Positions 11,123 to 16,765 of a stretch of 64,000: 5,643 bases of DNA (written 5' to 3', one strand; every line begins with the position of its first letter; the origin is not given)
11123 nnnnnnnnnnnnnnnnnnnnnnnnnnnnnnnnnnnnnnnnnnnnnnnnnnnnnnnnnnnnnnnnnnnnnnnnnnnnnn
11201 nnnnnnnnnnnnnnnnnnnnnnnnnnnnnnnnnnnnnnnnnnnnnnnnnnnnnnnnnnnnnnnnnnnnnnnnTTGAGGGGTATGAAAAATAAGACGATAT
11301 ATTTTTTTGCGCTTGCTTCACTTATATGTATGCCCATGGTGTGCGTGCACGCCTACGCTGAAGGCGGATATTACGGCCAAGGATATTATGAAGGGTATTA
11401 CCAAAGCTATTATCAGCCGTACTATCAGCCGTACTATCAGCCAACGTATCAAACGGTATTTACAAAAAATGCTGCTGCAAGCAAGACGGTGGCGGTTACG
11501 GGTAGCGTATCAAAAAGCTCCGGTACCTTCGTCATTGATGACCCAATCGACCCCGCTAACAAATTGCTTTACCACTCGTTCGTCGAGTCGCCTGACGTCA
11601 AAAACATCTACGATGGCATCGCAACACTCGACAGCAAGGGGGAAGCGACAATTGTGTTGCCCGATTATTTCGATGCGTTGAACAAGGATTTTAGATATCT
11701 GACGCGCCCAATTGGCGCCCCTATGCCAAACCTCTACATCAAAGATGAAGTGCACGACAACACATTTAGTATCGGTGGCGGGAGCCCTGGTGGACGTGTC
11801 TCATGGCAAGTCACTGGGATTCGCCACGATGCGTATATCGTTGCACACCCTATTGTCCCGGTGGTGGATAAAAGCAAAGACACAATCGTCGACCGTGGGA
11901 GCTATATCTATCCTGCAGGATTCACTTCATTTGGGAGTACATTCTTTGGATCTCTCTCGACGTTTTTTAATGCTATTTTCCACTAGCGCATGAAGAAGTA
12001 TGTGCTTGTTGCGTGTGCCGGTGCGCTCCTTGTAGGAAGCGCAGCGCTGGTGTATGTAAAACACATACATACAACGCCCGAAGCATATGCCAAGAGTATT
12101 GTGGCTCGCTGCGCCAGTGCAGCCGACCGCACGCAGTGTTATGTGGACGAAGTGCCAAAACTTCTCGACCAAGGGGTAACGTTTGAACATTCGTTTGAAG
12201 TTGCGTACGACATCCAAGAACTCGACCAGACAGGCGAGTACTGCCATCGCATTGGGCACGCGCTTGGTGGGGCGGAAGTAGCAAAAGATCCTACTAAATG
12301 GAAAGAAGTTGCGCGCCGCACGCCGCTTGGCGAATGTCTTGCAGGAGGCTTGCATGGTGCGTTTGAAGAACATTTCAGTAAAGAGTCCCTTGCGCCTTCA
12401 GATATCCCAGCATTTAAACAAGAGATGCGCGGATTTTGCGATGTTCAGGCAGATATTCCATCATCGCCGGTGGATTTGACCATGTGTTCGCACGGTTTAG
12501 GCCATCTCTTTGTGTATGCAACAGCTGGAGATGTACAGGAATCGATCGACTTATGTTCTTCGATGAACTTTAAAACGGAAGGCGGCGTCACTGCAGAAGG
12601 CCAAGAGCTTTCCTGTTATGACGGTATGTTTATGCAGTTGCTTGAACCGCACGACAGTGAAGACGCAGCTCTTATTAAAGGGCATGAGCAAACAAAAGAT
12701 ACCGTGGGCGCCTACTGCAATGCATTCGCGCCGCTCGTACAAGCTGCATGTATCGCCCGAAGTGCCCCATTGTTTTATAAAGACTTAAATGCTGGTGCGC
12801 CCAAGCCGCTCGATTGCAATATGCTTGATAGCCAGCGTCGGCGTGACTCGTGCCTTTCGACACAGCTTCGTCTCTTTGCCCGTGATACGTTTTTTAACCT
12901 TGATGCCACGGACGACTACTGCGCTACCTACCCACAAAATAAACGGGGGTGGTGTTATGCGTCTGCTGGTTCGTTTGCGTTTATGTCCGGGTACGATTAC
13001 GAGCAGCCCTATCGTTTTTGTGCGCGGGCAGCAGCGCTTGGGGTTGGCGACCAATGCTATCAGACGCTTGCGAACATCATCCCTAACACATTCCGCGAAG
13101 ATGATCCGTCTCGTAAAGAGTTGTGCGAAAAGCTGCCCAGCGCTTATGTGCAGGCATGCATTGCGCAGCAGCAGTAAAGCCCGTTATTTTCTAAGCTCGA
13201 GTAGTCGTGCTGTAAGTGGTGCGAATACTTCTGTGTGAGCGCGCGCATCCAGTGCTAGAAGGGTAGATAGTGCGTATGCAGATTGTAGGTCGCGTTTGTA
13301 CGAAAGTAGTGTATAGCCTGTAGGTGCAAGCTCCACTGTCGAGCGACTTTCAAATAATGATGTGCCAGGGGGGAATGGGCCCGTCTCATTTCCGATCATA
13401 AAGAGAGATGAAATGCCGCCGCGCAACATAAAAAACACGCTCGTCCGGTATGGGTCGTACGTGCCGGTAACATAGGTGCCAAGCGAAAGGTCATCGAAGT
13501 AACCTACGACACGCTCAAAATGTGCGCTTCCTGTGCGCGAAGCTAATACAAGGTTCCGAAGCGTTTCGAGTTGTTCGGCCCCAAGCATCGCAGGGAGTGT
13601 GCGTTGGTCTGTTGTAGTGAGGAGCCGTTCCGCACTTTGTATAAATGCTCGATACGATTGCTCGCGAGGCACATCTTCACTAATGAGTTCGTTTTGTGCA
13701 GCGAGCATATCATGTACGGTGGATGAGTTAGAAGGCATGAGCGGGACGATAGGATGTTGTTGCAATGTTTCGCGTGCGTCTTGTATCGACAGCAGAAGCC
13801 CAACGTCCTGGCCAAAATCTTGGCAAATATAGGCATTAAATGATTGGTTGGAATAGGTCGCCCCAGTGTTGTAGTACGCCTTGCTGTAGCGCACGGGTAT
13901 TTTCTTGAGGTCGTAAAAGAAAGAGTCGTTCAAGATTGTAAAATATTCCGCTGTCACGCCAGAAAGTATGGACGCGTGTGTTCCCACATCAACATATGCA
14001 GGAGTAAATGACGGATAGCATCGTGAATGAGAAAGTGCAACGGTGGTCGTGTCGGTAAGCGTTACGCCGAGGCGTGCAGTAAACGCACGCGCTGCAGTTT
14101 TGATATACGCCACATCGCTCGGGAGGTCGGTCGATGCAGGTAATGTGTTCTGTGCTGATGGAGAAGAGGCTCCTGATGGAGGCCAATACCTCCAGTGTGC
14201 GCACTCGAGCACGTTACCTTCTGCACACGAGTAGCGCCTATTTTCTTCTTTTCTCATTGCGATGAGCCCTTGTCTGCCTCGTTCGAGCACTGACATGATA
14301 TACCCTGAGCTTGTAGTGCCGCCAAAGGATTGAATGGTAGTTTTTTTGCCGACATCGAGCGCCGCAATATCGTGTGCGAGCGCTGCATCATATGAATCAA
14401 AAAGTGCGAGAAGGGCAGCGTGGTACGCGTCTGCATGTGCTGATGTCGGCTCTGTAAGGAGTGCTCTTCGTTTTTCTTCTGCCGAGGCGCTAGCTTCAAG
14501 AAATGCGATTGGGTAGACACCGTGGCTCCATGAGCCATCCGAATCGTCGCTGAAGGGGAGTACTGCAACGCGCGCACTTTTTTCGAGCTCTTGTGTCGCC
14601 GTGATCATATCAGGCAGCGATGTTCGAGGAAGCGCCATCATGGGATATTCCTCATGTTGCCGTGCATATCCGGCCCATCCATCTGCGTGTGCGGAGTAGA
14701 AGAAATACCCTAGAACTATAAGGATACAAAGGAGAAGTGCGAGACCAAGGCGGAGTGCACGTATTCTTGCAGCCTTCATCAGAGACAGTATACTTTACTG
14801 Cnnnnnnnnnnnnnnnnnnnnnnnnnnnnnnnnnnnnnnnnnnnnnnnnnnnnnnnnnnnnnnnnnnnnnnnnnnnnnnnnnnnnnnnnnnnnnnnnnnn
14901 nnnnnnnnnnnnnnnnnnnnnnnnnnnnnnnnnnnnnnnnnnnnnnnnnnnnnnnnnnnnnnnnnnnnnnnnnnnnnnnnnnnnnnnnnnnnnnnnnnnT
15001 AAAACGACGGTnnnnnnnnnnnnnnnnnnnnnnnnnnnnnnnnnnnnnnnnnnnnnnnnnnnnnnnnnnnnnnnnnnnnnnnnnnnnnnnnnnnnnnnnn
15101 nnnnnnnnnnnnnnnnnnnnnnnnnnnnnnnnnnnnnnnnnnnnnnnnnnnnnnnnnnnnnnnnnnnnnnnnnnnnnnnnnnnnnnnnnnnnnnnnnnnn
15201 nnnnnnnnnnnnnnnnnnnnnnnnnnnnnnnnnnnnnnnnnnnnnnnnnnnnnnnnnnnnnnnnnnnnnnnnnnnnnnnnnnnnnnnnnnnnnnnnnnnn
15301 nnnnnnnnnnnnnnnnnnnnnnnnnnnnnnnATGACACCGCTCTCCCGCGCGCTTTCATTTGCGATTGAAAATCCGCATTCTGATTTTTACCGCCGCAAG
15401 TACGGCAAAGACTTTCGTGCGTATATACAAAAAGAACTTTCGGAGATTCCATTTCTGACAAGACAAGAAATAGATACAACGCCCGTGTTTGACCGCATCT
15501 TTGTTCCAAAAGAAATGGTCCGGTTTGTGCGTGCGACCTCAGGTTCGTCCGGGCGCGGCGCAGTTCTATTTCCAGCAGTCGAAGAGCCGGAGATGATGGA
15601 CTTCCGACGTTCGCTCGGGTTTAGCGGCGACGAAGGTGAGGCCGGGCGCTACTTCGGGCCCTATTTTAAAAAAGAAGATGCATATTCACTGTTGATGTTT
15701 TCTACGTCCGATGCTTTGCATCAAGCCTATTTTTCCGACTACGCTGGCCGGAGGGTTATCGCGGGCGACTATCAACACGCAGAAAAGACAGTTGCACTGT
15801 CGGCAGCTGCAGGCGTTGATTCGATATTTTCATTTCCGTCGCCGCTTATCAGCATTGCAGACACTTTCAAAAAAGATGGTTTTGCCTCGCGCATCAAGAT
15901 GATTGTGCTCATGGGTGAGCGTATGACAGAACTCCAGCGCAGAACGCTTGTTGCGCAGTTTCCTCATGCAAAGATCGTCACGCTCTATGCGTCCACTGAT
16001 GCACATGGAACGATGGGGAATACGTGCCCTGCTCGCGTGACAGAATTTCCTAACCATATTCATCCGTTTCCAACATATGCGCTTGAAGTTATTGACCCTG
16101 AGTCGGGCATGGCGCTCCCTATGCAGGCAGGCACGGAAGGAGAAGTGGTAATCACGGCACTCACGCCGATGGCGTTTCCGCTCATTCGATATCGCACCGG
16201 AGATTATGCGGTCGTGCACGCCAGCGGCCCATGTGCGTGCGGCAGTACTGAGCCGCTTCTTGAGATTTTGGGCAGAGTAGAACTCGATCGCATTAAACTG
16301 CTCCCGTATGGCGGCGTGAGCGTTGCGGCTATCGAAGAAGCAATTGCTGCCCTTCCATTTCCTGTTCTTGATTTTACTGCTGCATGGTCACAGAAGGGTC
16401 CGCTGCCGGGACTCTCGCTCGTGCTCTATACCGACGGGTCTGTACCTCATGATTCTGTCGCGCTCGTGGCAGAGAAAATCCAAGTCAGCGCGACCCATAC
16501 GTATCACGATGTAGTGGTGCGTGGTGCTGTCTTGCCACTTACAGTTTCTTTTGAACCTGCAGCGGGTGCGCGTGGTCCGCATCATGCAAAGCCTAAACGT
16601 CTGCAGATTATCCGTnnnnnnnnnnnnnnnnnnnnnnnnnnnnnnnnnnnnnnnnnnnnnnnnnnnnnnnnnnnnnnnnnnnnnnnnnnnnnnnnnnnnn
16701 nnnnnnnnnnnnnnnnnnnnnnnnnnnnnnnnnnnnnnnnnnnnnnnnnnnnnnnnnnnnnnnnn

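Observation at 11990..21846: Expanded family of exported Cys/His-repeat proteins (four paralogs) with recurring C-x-HG-[LI]-GH and C-x-x-G motifs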

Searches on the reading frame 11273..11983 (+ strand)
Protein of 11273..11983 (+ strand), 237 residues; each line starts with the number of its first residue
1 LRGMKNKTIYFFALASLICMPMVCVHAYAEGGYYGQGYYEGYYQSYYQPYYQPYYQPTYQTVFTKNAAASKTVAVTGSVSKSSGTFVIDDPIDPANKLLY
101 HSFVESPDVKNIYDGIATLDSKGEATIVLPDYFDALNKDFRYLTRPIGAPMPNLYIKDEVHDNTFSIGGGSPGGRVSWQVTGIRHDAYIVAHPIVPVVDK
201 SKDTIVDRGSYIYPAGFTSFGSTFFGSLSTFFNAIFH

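Call 4: search_protein_families(library=pfam, proteins=[window:11273-11983:+], max_evalue=1)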
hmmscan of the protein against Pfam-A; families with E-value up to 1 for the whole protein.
window:11273-11983:+ (237 aa): 1 family
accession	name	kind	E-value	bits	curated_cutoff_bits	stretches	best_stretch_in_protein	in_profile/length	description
PF01456.22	Mucin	-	0.069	13.6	34.7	1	14-79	12-77/143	Mucin-like glycoprotein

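Call 7: search_protein_families(library=ncbifam, proteins=[window:11273-11983:+], max_evalue=1)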
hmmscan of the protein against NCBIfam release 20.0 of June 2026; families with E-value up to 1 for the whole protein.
window:11273-11983:+ (237 aa): 1 family
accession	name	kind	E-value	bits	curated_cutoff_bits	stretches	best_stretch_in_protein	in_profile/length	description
TIGR01165.1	cbiN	subfamily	0.12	12.7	104.85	1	6-60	4-60/91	cobalt ECF transporter S component CbiN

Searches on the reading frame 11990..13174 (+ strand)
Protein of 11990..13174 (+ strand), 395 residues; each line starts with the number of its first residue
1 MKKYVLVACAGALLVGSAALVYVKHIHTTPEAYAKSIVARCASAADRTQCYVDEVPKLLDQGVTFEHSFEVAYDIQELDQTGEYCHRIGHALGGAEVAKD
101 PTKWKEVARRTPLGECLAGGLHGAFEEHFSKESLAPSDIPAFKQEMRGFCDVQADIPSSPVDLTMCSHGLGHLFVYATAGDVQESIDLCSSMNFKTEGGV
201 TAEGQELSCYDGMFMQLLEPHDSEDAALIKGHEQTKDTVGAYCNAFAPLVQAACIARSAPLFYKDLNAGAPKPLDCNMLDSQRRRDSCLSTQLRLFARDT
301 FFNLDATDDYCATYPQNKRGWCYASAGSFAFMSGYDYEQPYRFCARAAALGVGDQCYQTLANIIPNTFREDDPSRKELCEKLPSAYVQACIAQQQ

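Call 4: search_protein_families(library=pfam, proteins=[window:11990-13174:+], max_evalue=1)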
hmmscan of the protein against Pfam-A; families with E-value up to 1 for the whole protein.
window:11990-13174:+ (395 aa): 1 family
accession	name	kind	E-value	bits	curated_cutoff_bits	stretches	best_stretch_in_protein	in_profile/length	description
PF02830.23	V4R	-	0.42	11.2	31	0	109-132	17-40/62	V4R domain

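Call 6: search_solved_structures(query=A1, max_evalue=10)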
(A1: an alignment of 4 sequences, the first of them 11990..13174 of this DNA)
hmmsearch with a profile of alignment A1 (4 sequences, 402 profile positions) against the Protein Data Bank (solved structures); distinct sequences matched with E-value up to 10: 0.

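Call 7: search_protein_families(library=ncbifam, proteins=[window:11990-13174:+], max_evalue=1)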
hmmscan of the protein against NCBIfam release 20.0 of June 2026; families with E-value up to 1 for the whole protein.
window:11990-13174:+ (395 aa): 0 families

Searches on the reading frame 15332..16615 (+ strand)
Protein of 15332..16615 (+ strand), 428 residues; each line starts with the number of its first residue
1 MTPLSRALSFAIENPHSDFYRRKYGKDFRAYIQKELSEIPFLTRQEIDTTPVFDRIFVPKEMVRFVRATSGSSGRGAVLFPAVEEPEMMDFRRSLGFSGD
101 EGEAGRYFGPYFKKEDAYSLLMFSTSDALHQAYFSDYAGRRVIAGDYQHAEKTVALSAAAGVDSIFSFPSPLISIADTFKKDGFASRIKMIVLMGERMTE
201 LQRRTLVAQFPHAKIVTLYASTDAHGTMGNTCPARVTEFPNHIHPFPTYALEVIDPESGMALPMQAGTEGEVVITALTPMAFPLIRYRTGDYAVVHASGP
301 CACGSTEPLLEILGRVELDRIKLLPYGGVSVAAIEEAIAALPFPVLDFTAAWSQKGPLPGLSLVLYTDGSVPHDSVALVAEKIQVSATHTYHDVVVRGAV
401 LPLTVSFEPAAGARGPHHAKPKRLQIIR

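Call 4: search_protein_families(library=pfam, proteins=[window:15332-16615:+], max_evalue=1)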
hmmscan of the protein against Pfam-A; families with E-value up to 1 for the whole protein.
window:15332-16615:+ (428 aa): 1 family
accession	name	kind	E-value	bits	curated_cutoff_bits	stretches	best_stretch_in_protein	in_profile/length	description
PF00501.34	AMP-binding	-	6.5e-06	25.6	29.9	1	154-275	249-375/384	AMP-binding enzyme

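Call 7: search_protein_families(library=ncbifam, proteins=[window:15332-16615:+], max_evalue=1)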
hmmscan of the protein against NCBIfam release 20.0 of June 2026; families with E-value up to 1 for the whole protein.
window:15332-16615:+ (428 aa): 12 families
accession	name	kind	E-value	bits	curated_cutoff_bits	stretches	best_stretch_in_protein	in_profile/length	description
NF045666.1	DVU1553_fam_AMP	equivalog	1e-26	93.8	300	1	13-311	38-325/331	DVU_1553 family AMP-dependent CoA ligase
NF041878.1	paak_haloarch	equivalog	1.1e-16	60.5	700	1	34-308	53-316/427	phenylacetate--CoA ligase PaaK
NF053551.1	FlxY_rubin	equivalog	1.8e-16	59.9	520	1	166-316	176-323/424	flexirubin biosynthesis putative acyl-CoA ligase FlxY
TIGR02155.1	PA_CoA_ligase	equivalog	3.9e-15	55.3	646.3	1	34-356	48-355/422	phenylacetate--CoA ligase PaaK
NF041217.1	BagE_FevW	exception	3.3e-09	36.2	800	1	178-317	185-312/424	bagremycin/ferroverdin synthetase BagE/FevW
TIGR01733.1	AA-adenyl-dom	subfamily_domain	3.3e-07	29.4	317.4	1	138-275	185-325/409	amino acid adenylation domain-containing protein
TIGR03335.1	F390_ftsA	equivalog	9.7e-06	24.5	458.7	1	174-307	189-320/445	coenzyme F390 synthetase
TIGR01734.1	D-ala-DACP-lig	equivalog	0.0021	16.7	559.85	1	175-275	249-349/504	D-alanine--poly(phosphoribitol) ligase subunit DltA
TIGR02304.1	aden_form_hyp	equivalog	0.0096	14.9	251.9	1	273-316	283-326/430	F390 synthetase-related protein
TIGR03098.1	ligase_PEP_1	hypoth_equivalog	0.015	13.8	592.35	1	120-258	210-348/517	acyl-CoA ligase (AMP-forming), exosortase A system-associated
NF003417.0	PRK04813.1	subfamily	0.028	13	476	1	177-228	253-303/505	D-alanine--poly(phosphoribitol) ligase subunit DltA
TIGR03260.1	met_CoM_red_D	equivalog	0.13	12.2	100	1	388-420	25-57/150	methyl-coenzyme M reductase operon protein D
